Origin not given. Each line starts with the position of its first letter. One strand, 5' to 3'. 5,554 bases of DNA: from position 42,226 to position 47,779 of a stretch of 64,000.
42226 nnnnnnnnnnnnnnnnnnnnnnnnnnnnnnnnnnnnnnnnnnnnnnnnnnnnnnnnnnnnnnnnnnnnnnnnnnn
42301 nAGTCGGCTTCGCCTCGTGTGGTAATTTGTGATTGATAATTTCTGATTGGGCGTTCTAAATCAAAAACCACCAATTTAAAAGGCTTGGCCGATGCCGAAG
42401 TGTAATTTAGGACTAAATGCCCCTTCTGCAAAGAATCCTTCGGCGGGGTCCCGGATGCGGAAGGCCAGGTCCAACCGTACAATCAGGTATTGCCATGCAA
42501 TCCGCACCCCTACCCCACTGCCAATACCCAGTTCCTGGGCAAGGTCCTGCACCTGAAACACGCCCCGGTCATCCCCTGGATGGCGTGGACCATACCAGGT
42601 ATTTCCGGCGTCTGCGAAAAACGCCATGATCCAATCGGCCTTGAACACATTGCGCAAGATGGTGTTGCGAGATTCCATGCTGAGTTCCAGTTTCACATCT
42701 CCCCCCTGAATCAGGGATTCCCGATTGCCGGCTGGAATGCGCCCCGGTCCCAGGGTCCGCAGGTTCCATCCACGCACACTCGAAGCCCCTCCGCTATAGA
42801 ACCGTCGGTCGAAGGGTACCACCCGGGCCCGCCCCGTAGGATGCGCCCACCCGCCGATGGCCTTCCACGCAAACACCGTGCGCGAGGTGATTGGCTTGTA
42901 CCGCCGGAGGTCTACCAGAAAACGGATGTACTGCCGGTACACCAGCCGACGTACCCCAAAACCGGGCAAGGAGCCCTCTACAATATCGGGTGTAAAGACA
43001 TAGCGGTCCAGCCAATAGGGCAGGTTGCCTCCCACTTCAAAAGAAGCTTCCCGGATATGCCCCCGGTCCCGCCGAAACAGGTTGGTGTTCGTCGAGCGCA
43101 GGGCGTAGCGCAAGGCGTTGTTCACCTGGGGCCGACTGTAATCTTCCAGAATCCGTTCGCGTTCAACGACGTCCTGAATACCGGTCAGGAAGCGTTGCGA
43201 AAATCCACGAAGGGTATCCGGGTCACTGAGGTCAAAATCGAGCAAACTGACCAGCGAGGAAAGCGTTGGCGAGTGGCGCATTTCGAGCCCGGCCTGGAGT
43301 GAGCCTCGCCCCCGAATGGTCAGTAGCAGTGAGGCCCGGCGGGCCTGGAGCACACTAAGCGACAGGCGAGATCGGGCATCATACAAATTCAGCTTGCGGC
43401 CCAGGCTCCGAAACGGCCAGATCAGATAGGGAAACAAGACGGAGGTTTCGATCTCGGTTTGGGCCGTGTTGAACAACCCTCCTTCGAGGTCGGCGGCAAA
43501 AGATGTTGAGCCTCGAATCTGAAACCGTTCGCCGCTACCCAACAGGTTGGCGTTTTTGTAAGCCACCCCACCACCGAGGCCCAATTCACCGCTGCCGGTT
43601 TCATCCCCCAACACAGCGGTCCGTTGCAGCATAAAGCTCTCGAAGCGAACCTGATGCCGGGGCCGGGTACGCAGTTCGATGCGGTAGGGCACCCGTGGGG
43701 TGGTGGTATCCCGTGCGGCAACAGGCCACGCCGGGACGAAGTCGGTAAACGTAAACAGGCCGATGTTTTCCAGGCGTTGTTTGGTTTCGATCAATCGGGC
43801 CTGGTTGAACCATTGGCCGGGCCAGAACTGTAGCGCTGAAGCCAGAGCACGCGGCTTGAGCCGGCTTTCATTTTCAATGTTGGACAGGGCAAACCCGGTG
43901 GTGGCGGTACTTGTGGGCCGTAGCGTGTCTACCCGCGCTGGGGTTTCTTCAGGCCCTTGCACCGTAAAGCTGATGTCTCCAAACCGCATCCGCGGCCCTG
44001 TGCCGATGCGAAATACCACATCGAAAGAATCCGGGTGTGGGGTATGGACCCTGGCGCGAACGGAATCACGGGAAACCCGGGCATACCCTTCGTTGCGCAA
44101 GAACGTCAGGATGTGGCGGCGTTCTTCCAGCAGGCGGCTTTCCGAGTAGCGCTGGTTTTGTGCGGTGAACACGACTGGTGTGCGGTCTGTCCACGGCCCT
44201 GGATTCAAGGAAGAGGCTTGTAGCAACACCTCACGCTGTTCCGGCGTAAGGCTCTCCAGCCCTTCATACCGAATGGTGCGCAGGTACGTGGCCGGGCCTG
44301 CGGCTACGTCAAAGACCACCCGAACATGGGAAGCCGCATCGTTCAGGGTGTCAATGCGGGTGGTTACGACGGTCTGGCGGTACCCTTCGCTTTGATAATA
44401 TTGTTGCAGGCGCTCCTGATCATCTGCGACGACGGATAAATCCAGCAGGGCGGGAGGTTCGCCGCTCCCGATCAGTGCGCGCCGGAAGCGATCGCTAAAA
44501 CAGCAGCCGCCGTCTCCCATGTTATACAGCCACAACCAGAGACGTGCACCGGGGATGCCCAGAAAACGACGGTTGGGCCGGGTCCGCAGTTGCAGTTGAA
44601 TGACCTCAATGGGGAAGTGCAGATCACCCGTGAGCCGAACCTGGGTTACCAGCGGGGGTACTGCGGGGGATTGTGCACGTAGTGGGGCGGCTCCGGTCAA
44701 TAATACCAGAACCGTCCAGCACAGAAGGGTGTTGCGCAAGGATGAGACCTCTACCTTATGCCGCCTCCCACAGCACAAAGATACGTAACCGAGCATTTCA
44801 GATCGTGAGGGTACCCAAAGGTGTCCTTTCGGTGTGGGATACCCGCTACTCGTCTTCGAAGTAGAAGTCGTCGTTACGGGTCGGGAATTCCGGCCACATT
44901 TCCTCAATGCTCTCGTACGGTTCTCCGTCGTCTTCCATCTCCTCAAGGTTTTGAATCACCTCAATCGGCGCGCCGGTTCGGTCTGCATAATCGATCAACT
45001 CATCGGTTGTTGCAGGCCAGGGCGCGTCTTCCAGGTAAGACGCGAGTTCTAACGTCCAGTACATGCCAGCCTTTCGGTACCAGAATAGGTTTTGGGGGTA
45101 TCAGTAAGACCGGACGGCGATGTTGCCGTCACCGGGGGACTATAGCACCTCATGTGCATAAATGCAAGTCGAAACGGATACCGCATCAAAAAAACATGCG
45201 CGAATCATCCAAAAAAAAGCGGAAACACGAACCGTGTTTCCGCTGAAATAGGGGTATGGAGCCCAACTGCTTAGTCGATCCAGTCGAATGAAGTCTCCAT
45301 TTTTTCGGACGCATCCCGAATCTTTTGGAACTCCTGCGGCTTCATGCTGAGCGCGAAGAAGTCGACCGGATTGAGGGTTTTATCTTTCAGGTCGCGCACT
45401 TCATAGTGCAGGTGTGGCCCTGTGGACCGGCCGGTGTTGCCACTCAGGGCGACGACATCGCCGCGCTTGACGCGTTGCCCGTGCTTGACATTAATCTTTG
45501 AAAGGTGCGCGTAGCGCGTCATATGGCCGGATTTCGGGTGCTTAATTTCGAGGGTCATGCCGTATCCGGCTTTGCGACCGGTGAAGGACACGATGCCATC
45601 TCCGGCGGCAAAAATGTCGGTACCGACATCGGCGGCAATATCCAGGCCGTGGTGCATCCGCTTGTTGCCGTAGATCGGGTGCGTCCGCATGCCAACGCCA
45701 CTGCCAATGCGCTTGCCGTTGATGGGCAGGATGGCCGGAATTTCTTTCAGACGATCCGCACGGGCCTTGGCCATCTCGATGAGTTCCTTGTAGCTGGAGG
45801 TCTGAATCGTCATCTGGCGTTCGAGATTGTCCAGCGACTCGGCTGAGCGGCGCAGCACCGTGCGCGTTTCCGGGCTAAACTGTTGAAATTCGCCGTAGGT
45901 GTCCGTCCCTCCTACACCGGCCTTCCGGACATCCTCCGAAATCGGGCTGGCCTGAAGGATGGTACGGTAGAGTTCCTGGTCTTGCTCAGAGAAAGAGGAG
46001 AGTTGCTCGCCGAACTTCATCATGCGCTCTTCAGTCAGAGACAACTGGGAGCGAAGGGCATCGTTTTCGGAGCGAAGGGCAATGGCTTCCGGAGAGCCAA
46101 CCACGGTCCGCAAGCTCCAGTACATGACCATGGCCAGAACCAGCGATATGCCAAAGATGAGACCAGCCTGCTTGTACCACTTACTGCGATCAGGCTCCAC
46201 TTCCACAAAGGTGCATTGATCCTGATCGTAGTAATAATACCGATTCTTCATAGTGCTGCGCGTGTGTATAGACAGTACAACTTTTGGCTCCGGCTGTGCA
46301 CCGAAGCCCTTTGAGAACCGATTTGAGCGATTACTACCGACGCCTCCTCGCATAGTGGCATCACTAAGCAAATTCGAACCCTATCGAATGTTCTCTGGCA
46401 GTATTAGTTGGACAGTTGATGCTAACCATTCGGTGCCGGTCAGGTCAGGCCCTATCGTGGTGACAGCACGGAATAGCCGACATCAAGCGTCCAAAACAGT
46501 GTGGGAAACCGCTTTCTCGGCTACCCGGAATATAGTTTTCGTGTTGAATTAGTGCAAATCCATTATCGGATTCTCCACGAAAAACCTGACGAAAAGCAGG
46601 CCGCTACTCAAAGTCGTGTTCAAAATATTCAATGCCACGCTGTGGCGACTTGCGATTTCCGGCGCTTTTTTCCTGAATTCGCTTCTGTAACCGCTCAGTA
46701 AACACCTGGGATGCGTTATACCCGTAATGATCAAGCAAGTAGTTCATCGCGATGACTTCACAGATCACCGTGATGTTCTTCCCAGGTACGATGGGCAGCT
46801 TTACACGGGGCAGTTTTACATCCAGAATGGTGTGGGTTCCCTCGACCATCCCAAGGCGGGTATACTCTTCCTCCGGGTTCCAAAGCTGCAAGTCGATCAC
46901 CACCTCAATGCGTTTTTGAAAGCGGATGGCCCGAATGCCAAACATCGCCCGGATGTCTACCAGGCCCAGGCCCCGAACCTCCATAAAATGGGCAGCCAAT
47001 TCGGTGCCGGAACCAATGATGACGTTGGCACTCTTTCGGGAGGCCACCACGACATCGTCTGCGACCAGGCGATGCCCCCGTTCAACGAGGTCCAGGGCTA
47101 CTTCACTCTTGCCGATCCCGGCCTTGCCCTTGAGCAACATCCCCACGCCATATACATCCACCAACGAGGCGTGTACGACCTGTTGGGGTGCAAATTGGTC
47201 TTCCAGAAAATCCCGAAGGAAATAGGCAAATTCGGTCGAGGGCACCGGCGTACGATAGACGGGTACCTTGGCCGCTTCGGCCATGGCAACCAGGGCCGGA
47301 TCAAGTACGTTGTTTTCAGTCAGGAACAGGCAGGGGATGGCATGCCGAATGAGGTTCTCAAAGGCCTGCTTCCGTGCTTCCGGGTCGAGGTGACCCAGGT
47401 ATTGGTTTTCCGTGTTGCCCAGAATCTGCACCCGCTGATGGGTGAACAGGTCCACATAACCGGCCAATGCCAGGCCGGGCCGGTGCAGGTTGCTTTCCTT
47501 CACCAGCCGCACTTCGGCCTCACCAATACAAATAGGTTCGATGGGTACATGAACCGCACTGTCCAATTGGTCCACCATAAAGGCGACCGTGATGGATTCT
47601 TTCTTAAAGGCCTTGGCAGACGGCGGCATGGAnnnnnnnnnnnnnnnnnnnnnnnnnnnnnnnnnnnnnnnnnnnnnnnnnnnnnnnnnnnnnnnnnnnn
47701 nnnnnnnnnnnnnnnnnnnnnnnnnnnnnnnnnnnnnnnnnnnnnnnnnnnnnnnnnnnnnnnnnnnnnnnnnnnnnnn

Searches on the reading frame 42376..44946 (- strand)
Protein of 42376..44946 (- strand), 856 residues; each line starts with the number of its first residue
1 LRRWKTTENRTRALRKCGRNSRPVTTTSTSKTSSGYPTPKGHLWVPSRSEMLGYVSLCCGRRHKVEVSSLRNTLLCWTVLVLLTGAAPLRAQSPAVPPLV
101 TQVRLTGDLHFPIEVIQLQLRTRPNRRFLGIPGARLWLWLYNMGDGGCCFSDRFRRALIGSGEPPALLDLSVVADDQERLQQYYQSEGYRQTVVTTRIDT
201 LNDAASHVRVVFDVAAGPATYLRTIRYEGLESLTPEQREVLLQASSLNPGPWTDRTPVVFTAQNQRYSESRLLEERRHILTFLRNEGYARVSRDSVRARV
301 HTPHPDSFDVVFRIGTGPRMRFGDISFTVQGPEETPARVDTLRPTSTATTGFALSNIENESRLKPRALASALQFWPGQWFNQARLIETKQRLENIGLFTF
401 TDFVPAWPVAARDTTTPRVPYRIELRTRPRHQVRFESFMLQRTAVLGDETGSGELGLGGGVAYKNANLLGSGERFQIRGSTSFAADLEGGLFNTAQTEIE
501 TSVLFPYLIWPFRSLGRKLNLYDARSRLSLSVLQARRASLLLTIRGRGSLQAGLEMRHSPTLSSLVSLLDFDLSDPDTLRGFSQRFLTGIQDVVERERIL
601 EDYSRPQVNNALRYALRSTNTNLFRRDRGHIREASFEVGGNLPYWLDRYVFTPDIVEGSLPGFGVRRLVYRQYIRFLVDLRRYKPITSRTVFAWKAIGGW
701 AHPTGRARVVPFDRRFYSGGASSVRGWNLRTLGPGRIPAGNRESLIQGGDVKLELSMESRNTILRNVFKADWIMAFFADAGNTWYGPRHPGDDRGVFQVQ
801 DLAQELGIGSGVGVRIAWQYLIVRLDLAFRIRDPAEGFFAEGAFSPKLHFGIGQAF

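Call 30: search_protein_families(library=pfam, proteins=[window:42376-44946:-], max_evalue=0.00001)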
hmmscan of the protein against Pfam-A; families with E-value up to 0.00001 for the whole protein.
window:42376-44946:- (856 aa): 2 families
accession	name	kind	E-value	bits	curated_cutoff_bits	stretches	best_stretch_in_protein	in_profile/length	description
PF01103.29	Omp85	-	1.4e-24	87.7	24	1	467-856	1-325/325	Omp85 superfamily domain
PF07244.20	POTRA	-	2.9e-17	63.6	21.3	0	100-217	3-79/79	Surface antigen variable number repeat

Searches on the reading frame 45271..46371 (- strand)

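Call 30: search_protein_families(library=pfam, proteins=[window:45271-46371:-], max_evalue=0.00001)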
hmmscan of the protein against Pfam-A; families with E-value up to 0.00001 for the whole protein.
window:45271-46371:- (366 aa): 1 family
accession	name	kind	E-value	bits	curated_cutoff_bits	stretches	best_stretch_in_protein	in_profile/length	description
PF01551.29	Peptidase_M23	-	1.1e-31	109.3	28.7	1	238-335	1-96/96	Peptidase family M23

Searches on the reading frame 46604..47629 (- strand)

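Call 31: search_protein_families(library=pfam, proteins=[window:46604-47629:-], max_evalue=0.00001)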
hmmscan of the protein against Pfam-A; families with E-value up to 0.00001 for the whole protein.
window:46604-47629:- (341 aa): 2 families
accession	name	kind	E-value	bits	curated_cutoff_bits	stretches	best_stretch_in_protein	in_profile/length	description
PF07475.17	Hpr_kinase_C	-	1.4e-63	213.9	33.3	1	145-313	2-170/171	HPr Serine kinase C-terminal domain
PF02603.21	Hpr_kinase_N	-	7.1e-29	100.8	24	1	36-142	17-125/125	HPr Serine kinase N terminus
